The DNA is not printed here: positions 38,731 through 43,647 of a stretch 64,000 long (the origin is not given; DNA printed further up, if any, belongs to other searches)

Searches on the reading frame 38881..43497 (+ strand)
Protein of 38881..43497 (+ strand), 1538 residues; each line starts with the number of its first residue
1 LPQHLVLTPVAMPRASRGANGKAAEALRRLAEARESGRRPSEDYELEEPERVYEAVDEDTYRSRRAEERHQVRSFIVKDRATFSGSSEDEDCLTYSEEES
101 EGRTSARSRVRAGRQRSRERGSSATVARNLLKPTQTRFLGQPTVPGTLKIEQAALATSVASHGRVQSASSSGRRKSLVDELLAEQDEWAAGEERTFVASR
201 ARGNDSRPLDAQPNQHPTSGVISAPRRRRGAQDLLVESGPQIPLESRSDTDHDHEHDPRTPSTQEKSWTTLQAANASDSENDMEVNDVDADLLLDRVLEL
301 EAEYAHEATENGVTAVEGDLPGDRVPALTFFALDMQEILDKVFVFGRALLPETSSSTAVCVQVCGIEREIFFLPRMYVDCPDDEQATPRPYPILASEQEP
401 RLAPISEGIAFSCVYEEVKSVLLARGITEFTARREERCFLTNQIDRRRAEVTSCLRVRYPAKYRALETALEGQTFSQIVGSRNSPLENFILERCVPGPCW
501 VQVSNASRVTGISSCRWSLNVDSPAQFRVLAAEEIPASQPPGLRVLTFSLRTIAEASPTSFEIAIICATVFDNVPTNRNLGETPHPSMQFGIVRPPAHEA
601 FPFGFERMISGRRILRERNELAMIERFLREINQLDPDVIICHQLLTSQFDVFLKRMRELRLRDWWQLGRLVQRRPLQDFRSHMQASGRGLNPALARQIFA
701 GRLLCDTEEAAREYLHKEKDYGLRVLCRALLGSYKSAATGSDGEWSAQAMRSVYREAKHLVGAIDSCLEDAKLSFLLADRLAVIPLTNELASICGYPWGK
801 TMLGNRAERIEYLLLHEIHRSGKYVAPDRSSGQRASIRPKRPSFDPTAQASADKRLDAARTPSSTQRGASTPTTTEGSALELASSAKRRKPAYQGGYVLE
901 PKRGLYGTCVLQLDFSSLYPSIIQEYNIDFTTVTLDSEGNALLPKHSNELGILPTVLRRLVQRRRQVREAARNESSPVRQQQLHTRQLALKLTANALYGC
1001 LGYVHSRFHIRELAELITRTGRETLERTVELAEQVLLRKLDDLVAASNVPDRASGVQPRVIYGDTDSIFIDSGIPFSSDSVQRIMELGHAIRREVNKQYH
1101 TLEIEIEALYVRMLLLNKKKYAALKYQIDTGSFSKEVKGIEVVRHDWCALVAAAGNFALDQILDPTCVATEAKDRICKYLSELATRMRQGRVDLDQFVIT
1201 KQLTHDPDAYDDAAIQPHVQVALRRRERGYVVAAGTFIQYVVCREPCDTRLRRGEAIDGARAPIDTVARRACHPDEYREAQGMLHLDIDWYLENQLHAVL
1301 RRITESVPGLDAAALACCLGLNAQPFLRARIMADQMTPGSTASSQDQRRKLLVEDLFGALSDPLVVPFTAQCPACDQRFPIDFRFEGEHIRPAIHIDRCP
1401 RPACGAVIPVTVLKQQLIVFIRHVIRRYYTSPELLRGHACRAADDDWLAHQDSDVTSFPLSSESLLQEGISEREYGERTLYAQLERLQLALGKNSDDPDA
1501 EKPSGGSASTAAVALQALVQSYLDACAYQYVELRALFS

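Call 6: search_protein_families(library=pfam, proteins=[window:38881-43497:+], max_evalue=0.1)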
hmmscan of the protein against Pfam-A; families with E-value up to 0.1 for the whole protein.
window:38881-43497:+ (1538 aa): 4 families
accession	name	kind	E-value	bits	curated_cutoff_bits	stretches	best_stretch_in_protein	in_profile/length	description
PF00136.26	DNA_pol_B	-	4.2e-103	346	23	1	797-1306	2-452/453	DNA polymerase family B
PF03104.25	DNA_pol_B_exo1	-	2.3e-18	66.9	23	1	478-723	3-239/242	DNA polymerase family B, exonuclease domain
PF08996.15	zf-DNA_Pol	-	5.6e-12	46.2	25.7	1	1367-1537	14-186/186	DNA Polymerase alpha zinc finger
PF12254.13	DNA_pol_alpha_N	-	3e-09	37.3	26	1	27-79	1-52/66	DNA polymerase alpha subunit p180 N terminal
